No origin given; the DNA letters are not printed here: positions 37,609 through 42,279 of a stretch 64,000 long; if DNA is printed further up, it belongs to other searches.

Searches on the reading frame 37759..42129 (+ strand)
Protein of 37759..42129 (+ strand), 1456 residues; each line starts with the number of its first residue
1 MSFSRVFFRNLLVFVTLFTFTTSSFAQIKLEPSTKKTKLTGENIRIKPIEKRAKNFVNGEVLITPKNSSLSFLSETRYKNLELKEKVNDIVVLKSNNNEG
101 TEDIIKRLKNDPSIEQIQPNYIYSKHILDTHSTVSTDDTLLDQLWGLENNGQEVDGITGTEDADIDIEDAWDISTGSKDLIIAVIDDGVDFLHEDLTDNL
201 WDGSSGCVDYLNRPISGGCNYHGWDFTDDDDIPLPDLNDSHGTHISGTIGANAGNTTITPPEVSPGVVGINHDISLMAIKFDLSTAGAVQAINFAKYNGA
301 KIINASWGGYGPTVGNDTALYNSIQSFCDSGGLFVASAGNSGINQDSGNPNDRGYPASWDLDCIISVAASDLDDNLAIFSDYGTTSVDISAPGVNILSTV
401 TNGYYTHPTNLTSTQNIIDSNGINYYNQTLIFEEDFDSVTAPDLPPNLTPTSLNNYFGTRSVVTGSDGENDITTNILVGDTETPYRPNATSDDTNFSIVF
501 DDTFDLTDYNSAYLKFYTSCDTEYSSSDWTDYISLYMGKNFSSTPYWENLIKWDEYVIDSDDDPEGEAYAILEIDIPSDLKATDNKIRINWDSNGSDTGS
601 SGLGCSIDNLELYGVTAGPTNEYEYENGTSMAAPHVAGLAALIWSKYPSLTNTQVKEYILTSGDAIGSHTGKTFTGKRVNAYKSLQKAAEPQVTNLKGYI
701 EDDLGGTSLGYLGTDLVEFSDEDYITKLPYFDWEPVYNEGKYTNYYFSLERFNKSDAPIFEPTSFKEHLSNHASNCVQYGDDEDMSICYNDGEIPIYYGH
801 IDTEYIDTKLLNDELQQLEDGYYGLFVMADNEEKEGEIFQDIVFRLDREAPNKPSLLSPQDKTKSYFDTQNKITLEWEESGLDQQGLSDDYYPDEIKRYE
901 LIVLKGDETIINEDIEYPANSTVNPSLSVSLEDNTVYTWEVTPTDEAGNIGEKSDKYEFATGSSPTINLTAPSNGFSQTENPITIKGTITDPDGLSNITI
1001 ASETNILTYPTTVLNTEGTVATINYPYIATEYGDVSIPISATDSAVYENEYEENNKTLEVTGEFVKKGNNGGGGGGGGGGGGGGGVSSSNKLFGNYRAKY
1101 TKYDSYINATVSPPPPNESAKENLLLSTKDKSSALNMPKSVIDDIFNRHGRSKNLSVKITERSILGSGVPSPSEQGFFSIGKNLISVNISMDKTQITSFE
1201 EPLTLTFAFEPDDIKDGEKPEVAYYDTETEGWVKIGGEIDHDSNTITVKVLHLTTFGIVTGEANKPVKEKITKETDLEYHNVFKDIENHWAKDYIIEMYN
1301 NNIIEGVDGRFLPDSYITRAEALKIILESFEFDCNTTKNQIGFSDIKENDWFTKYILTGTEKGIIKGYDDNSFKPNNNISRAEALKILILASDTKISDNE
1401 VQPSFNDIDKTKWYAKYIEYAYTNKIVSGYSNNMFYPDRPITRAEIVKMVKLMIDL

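Call 14: search_protein_families(library=pfam, proteins=[window:37759-42129:+], max_evalue=0.00001)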
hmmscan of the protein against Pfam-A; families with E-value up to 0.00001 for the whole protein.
window:37759-42129:+ (1456 aa): 2 families
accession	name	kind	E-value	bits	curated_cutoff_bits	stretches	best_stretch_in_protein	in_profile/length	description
PF00395.25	SLH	-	1.1e-43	147.4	20.8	3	1404-1445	1-42/44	S-layer homology domain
PF00082.27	Peptidase_S8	-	5.4e-43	147.8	21.8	2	178-414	2-235/288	Subtilase family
